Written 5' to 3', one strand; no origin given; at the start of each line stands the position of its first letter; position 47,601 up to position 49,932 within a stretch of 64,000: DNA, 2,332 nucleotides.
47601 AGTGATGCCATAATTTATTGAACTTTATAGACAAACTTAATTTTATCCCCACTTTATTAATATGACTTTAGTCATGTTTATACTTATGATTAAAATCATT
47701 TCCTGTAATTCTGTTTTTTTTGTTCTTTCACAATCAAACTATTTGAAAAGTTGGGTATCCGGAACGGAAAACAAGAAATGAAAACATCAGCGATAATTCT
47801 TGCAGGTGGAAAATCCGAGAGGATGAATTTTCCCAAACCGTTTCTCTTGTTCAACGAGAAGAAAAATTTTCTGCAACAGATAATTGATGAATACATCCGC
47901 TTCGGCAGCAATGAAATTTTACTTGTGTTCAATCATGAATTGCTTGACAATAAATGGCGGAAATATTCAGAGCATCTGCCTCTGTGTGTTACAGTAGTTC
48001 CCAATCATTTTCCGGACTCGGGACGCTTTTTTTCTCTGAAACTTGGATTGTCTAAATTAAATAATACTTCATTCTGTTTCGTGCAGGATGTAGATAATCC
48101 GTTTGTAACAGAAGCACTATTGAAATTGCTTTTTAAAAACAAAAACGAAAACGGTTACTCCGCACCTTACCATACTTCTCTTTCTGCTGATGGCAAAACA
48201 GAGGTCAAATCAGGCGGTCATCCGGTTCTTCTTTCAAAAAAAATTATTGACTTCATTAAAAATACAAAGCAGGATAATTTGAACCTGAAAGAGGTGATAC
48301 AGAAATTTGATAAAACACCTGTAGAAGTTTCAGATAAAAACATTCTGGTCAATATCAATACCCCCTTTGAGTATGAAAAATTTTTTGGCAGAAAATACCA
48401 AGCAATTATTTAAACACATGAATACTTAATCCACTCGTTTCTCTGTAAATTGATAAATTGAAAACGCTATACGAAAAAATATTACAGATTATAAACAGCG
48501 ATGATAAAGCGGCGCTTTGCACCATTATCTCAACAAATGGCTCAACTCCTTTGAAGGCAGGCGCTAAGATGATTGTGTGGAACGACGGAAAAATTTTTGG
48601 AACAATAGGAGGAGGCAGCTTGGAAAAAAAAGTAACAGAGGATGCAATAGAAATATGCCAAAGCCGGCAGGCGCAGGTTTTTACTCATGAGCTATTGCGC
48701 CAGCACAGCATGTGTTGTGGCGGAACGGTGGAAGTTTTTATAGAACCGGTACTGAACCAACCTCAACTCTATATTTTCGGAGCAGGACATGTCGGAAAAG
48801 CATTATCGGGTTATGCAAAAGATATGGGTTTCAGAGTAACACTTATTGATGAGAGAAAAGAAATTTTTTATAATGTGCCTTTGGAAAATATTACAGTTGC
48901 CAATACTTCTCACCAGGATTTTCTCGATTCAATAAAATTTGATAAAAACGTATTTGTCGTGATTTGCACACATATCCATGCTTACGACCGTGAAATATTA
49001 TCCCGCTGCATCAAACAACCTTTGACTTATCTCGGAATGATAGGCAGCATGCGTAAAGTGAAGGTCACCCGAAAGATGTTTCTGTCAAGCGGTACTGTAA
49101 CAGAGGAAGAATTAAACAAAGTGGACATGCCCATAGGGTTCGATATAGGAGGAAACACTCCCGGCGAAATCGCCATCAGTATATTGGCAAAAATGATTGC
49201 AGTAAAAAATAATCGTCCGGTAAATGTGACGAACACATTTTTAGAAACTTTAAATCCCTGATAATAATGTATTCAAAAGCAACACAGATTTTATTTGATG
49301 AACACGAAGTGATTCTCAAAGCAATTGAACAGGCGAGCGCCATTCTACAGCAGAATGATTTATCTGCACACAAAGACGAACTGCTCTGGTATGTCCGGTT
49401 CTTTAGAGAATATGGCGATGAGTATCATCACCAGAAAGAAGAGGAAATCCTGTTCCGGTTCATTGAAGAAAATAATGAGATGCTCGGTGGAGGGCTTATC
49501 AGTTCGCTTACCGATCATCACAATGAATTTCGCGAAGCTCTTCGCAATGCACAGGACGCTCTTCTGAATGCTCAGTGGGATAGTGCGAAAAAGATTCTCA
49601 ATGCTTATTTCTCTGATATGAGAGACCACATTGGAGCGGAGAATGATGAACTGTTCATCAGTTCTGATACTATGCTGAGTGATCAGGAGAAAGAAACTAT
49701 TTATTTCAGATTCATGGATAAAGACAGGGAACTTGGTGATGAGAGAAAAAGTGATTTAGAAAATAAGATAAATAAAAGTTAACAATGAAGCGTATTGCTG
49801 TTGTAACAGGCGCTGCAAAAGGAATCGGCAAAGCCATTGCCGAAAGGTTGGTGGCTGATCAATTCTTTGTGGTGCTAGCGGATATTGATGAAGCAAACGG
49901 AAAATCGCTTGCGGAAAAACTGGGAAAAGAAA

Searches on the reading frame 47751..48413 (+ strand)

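Call 35: search_protein_families(library=ncbifam, proteins=[window:47751-48413:+], max_evalue=0.00001)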
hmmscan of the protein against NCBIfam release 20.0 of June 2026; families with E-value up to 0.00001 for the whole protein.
window:47751-48413:+ (220 aa): 10 families
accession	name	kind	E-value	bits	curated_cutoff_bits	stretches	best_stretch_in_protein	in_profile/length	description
NF045665.1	NTPtran_DVU1551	equivalog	3.2e-26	92.2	315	1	13-211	2-189/359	DVU_1551 family NTP transferase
TIGR03310.1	matur_MocA_YgfJ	equivalog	3.6e-22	79.2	186.45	1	13-210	1-187/188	molybdenum cofactor cytidylyltransferase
NF011056.0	PRK14489.1-1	equivalog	1.9e-11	43.7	379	1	11-132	5-114/363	bifunctional molybdenum cofactor guanylyltransferase MobA/molybdopterin-guanine dinucleotide biosynthesis adaptor protein MobB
NF001186.0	PRK00155.2-3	equivalog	6.7e-11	42.1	253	1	9-135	2-128/224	2-C-methyl-D-erythritol 4-phosphate cytidylyltransferase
NF001837.0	PRK00560.1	equivalog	5.6e-10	39.3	182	1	10-210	7-186/196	molybdenum cofactor guanylyltransferase MobA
NF001457.0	PRK00317.1-3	equivalog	5.6e-10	39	164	1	13-205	3-187/200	molybdenum cofactor guanylyltransferase MobA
TIGR02665.1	molyb_mobA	equivalog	1e-08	35.4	151.85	1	13-207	2-184/186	molybdenum cofactor guanylyltransferase MobA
NF002741.0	PRK02726.1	equivalog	3.3e-08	33.4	179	1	8-210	4-193/200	molybdenum cofactor guanylyltransferase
NF045782.1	NicBOxredNboR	equivalog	6.1e-07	29.3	260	1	7-169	4-161/206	nicotine blue oxidoreductase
NF006899.0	PRK09382.1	equivalog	8.4e-07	28.4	417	1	8-140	3-134/387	bifunctional 2-C-methyl-D-erythritol 4-phosphate cytidylyltransferase/2-C-methyl-D-erythritol 2,4-cyclodiphosphate synthase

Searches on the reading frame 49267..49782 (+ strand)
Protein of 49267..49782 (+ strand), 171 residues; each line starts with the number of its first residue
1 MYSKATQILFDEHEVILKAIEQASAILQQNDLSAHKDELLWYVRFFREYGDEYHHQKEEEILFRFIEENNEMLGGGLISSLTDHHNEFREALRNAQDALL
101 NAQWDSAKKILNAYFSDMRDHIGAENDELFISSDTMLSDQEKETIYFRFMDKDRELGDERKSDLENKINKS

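Call 35: search_protein_families(library=ncbifam, proteins=[window:49267-49782:+], max_evalue=0.00001)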
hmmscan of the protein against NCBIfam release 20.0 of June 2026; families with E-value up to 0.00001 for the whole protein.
window:49267-49782:+ (171 aa): 0 families

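Call 57: search_protein_families(library=pfam, proteins=[window:49267-49782:+], max_evalue=0.001)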
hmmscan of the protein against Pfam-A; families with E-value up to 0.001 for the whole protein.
window:49267-49782:+ (171 aa): 1 family
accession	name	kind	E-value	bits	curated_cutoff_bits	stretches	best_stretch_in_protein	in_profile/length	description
PF01814.28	Hemerythrin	-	3.7e-15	57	25.3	1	6-130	3-124/127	Hemerythrin HHE cation binding domain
